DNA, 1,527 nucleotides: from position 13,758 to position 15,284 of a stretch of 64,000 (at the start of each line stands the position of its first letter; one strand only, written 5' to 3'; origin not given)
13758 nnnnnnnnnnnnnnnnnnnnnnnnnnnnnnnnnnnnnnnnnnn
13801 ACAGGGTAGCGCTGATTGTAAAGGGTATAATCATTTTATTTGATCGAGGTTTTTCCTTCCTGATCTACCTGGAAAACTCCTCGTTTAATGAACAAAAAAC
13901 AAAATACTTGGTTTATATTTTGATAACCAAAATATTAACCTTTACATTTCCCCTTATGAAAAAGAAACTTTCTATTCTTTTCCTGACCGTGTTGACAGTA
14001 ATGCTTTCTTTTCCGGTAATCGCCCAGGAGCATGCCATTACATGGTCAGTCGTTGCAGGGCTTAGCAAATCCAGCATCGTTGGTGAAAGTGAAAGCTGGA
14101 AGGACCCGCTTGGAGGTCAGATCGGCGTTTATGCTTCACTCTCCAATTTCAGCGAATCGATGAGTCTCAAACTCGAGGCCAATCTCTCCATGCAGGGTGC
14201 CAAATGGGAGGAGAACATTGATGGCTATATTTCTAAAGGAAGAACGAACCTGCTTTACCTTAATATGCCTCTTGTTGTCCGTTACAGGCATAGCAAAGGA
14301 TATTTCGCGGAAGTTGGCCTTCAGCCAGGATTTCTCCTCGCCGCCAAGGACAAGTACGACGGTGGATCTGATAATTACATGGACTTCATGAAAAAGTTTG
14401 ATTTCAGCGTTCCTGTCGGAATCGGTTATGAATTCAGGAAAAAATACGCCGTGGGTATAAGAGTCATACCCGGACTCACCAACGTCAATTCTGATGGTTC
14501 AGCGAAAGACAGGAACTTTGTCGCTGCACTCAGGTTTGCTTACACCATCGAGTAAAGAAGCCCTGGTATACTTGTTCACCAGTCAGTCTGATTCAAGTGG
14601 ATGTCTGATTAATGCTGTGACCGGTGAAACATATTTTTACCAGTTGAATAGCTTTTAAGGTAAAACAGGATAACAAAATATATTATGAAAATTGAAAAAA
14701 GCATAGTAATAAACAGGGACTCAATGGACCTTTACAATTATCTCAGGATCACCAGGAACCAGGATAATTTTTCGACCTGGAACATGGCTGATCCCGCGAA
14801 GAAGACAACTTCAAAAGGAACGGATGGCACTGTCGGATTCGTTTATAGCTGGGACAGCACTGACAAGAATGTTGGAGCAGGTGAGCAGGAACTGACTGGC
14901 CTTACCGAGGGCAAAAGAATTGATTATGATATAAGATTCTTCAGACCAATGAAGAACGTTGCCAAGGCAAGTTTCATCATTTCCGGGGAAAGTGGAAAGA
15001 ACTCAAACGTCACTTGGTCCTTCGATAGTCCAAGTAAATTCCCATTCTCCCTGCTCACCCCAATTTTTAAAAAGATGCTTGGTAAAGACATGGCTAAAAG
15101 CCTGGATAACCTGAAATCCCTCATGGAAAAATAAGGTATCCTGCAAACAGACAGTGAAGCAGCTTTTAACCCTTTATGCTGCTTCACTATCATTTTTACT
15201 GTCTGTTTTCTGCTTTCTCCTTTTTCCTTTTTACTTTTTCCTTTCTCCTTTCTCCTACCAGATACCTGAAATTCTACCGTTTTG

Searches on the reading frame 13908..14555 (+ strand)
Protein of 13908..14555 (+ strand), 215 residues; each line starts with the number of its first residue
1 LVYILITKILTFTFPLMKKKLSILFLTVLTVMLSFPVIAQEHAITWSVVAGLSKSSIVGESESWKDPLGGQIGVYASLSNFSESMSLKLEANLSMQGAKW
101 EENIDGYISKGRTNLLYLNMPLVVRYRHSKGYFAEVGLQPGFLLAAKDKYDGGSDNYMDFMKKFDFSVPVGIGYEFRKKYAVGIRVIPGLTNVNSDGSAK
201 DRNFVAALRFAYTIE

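Call 4: search_protein_families(library=pfam, proteins=[window:13908-14555:+], max_evalue=0.1)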
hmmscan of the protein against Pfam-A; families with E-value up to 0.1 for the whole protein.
window:13908-14555:+ (215 aa): 3 families
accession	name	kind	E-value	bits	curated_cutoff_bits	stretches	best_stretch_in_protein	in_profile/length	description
PF13568.12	OMP_b-brl_2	-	7.3e-15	55.9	27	1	39-193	2-173/175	Outer membrane protein beta-barrel domain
PF13505.12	OMP_b-brl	-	8.2e-08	33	28.7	1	26-193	2-155/175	Outer membrane protein beta-barrel domain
PF09411.16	PagL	-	0.0033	18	23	1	97-186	30-111/136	Lipid A 3-O-deacylase (PagL)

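Call 5: search_protein_families(library=padloc, proteins=[window:13908-14555:+], max_evalue=0.1)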
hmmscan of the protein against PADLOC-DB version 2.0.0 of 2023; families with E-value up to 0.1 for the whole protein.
window:13908-14555:+ (215 aa): 0 families

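Call 6: search_protein_families(library=ncbifam, proteins=[window:13908-14555:+], max_evalue=0.1)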
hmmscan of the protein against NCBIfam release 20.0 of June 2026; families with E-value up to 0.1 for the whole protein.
window:13908-14555:+ (215 aa): 1 family
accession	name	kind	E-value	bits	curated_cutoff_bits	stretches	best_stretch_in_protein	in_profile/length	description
NF049866.1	outer_TDE1717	subfamily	8.9e-15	55.2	135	1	23-201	4-186/210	TDE1717 family outer membrane beta-barrel protein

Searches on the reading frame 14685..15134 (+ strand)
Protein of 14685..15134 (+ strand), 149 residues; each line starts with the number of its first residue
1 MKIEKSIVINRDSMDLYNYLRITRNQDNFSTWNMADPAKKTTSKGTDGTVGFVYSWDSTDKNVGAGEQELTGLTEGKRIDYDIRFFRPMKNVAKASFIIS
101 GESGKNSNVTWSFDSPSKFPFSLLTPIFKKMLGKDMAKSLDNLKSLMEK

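Call 4: search_protein_families(library=pfam, proteins=[window:14685-15134:+], max_evalue=0.1)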
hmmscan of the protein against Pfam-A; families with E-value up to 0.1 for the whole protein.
window:14685-15134:+ (149 aa): 1 family
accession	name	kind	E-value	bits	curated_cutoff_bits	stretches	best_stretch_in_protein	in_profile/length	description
PF10604.15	Polyketide_cyc2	-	1.3e-09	38.9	27.4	1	2-148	3-142/142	Polyketide cyclase / dehydrase and lipid transport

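Call 5: search_protein_families(library=padloc, proteins=[window:14685-15134:+], max_evalue=0.1)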
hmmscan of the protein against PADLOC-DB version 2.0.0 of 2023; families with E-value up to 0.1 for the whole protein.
window:14685-15134:+ (149 aa): 0 families

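Call 6: search_protein_families(library=ncbifam, proteins=[window:14685-15134:+], max_evalue=0.1)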
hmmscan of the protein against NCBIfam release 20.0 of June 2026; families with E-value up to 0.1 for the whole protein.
window:14685-15134:+ (149 aa): 2 families
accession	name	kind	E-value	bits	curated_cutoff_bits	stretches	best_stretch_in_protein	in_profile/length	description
NF052495.1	PktCycXAC1230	equivalog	1e-06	28.2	490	1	2-125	30-152/380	polyketide cyclase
TIGR00735.1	hisF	equivalog_domain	0.002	17.5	294.55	1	46-113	150-218/254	imidazole glycerol phosphate synthase subunit HisF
